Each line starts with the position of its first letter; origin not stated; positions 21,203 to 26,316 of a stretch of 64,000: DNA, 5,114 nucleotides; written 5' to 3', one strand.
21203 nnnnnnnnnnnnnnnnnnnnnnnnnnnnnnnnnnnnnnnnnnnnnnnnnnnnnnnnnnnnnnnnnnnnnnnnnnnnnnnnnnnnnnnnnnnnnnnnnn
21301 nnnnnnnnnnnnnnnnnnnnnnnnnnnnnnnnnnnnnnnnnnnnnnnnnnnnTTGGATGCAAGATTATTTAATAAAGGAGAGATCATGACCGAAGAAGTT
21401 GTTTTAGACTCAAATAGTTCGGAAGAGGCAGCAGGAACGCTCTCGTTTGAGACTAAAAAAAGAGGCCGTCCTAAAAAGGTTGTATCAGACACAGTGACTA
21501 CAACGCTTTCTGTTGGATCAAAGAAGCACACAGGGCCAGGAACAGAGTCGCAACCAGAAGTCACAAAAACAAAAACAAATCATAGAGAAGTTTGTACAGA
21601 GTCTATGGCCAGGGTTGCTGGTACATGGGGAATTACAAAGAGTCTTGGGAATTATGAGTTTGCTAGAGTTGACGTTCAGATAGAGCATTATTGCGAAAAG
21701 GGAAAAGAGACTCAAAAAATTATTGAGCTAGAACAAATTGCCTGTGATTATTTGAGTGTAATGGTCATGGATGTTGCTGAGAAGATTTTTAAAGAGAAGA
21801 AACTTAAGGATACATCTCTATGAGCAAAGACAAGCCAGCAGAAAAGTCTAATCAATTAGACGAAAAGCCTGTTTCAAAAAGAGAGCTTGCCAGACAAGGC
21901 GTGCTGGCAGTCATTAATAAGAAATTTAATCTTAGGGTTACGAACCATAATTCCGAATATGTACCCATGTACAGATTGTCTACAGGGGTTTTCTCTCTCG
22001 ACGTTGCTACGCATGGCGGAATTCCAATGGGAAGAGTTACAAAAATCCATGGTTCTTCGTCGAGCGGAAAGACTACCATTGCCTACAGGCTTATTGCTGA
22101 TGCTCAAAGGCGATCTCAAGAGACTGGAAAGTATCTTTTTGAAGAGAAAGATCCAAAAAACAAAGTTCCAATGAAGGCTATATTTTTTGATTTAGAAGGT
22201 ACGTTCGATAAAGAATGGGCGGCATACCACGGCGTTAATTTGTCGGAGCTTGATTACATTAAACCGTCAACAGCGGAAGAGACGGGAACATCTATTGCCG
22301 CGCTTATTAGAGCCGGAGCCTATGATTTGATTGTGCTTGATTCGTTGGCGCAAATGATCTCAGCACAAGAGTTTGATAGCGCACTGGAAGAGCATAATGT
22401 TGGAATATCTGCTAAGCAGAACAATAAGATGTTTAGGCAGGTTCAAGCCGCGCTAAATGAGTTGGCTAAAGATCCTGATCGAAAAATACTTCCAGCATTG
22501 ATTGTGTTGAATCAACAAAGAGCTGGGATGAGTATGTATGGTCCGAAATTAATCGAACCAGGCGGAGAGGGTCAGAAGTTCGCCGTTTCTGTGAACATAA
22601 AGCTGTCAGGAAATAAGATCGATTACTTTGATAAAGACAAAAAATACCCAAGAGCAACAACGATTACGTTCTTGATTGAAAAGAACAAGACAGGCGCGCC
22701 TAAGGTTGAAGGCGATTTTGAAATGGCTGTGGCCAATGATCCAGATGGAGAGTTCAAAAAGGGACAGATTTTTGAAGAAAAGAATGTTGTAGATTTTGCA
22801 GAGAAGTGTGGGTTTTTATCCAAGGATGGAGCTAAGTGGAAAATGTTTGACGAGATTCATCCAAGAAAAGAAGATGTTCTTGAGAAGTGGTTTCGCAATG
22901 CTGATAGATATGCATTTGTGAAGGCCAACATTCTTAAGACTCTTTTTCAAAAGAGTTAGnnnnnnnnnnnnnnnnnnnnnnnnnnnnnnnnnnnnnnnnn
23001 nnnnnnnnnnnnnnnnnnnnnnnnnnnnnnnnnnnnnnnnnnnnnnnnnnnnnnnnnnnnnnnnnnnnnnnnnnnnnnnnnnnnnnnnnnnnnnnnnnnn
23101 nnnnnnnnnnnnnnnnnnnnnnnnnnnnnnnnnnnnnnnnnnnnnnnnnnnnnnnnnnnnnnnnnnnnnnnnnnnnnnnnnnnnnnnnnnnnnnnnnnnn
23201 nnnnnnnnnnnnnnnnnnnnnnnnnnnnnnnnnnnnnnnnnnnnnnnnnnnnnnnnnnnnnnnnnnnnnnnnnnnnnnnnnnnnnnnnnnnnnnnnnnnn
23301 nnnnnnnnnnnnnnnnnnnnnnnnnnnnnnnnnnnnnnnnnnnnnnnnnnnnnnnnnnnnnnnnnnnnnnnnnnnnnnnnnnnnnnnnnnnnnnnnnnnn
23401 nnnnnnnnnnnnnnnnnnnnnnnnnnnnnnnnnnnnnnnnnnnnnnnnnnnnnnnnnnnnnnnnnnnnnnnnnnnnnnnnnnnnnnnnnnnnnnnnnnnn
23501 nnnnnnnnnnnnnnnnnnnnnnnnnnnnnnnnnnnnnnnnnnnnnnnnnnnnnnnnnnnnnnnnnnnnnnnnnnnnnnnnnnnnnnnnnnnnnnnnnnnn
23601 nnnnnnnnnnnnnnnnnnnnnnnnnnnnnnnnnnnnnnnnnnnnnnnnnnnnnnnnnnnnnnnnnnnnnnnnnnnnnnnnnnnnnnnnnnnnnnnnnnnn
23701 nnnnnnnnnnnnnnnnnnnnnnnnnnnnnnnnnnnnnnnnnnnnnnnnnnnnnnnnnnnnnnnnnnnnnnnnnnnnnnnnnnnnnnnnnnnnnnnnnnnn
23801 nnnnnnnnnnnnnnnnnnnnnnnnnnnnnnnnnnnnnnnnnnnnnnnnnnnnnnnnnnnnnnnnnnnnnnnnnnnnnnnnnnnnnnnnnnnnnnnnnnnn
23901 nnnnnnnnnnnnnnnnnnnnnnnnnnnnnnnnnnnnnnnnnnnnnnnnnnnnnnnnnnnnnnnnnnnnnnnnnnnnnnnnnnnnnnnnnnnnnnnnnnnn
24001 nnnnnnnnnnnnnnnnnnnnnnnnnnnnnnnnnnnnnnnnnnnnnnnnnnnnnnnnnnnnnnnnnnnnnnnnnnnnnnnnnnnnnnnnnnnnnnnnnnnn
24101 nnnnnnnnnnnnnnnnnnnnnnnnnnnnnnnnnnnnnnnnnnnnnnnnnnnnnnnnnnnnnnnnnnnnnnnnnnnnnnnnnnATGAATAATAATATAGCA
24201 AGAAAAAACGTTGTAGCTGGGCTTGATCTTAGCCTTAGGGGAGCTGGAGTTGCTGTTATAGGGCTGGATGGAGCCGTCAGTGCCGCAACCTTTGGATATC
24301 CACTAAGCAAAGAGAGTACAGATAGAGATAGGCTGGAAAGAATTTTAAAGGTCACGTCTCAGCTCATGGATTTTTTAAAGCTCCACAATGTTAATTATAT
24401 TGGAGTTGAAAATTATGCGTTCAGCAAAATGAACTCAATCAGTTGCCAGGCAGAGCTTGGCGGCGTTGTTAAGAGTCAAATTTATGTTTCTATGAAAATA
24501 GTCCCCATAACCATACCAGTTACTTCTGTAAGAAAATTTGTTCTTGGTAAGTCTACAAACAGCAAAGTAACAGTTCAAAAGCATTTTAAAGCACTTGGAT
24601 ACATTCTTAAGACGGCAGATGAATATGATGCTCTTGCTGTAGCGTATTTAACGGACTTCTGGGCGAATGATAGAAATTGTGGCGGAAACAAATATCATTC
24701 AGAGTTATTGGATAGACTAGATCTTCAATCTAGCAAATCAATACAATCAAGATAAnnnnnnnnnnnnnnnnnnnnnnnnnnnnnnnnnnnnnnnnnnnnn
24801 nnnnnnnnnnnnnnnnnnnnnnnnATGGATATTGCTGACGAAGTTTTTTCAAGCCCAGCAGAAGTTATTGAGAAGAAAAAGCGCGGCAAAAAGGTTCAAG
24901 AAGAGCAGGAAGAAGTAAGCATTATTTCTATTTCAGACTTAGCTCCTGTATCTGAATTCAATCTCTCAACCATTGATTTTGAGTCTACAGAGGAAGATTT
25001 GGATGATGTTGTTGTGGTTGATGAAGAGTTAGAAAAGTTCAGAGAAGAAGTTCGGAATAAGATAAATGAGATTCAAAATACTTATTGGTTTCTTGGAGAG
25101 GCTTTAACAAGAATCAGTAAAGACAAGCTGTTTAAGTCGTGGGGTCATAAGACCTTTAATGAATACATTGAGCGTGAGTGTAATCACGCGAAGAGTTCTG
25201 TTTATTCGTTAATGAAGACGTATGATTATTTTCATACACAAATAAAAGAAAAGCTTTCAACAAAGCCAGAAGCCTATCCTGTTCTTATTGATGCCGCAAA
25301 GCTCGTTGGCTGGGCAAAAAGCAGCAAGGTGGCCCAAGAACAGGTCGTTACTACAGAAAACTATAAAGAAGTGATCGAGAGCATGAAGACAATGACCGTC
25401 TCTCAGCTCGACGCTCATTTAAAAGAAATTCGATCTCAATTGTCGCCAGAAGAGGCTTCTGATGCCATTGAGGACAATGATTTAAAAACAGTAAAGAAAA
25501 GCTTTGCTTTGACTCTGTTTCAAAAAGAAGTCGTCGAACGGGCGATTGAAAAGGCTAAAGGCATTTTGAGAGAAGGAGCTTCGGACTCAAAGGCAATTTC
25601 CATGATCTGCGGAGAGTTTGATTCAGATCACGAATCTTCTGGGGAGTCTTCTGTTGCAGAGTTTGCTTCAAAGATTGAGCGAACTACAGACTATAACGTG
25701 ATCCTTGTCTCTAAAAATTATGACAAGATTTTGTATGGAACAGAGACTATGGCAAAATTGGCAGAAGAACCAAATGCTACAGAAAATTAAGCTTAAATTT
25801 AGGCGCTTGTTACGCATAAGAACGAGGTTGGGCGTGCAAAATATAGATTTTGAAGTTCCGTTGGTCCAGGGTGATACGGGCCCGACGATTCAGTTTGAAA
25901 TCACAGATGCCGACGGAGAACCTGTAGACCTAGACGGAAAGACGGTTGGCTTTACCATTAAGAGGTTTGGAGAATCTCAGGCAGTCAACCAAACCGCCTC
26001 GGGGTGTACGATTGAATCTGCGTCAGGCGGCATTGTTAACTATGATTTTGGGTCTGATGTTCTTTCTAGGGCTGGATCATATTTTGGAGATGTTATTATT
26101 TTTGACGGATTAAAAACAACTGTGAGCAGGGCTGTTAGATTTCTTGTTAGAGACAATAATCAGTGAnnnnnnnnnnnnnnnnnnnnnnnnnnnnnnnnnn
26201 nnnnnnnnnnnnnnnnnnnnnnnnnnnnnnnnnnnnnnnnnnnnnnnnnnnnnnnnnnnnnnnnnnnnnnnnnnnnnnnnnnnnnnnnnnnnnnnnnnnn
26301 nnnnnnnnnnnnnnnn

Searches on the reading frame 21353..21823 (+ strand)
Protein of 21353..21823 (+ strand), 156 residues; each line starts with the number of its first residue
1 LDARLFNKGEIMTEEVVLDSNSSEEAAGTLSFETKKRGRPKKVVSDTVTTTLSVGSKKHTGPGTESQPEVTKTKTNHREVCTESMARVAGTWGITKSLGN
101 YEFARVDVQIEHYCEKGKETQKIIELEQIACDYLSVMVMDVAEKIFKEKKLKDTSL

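Call 6: search_protein_families(library=pfam, proteins=[window:21353-21823:+], max_evalue=0.01)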
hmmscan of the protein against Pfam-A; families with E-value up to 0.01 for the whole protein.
window:21353-21823:+ (156 aa): 1 family
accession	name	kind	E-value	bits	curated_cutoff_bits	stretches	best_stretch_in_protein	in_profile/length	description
PF02178.24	AT_hook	-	0.0095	16.1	17.4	0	34-44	1-11/13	AT hook motif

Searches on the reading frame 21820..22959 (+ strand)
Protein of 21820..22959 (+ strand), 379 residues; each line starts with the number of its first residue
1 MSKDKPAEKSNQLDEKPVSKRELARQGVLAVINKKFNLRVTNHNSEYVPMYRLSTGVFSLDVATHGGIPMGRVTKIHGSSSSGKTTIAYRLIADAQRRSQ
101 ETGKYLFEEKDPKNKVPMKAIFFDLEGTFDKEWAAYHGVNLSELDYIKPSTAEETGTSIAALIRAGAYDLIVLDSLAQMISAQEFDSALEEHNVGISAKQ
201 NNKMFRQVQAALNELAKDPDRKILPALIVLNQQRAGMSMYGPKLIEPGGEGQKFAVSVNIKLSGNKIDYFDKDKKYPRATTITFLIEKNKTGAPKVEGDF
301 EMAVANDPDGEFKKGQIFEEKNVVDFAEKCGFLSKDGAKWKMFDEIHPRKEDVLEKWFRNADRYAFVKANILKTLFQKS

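Call 6: search_protein_families(library=pfam, proteins=[window:21820-22959:+], max_evalue=0.01)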
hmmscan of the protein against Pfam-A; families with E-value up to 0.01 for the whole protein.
window:21820-22959:+ (379 aa): 6 families
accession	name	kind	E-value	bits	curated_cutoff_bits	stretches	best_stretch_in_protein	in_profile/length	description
PF00154.27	RecA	-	4.8e-29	102.1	27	1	44-302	24-255/262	recA bacterial DNA recombination protein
PF06745.19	ATPase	-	1.1e-08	35.2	26.6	1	54-182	2-133/231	KaiC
PF13481.12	AAA_25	-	5.1e-06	26.7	27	1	65-188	27-164/195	AAA domain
PF08423.17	Rad51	-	0.0004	20.2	22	1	51-104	6-59/244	Rad51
PF24883.2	NPHP3_N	-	0.0075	16.9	24.8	0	74-116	25-67/164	Nephrocystin 3, N-terminal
PF10412.15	TrwB_AAD_bind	-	0.0093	15.3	20.5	0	74-134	18-60/387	Type IV secretion-system coupling protein DNA-binding domain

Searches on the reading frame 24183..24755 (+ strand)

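Call 5: search_protein_families(library=pfam, proteins=[window:24183-24755:+], max_evalue=0.01)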
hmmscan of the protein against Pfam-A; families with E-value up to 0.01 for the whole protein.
window:24183-24755:+ (190 aa): 1 family
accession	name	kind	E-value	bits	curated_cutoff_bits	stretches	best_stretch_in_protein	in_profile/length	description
PF02075.23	RuvC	-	3.3e-07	30.7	22.2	1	12-154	2-145/148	Crossover junction endodeoxyribonuclease RuvC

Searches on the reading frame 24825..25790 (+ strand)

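Call 5: search_protein_families(library=pfam, proteins=[window:24825-25790:+], max_evalue=0.01)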
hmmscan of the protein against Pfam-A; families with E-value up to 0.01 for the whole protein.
window:24825-25790:+ (321 aa): 0 families

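Call 97: search_protein_families(library=phrogs, proteins=[window:24825-25790:+], max_evalue=0.01)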
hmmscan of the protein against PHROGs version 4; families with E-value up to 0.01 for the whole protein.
window:24825-25790:+ (321 aa): 2 families
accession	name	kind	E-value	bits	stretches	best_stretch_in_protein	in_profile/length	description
phrog_17202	-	unknown function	4e-17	63.8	1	79-265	85-250/305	-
phrog_4571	-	unknown function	7.6e-05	23.7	1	68-194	10-132/289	-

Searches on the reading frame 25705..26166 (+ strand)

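Call 97: search_protein_families(library=phrogs, proteins=[window:25705-26166:+], max_evalue=0.01)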
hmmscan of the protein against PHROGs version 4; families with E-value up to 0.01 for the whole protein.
window:25705-26166:+ (153 aa): 5 families
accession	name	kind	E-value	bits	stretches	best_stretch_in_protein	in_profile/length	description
phrog_1084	-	unknown function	9.7e-07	29.9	1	54-141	13-101/123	unknown function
phrog_4467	-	unknown function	0.00068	19.4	1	53-127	24-98/664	-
phrog_6183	-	tail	0.00099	19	1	55-126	30-100/381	minor tail protein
phrog_29002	-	tail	0.0086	15.4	1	61-135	31-104/702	minor tail protein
phrog_10512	-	head and packaging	0.0096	16.1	0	55-126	24-96/444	virion structural protein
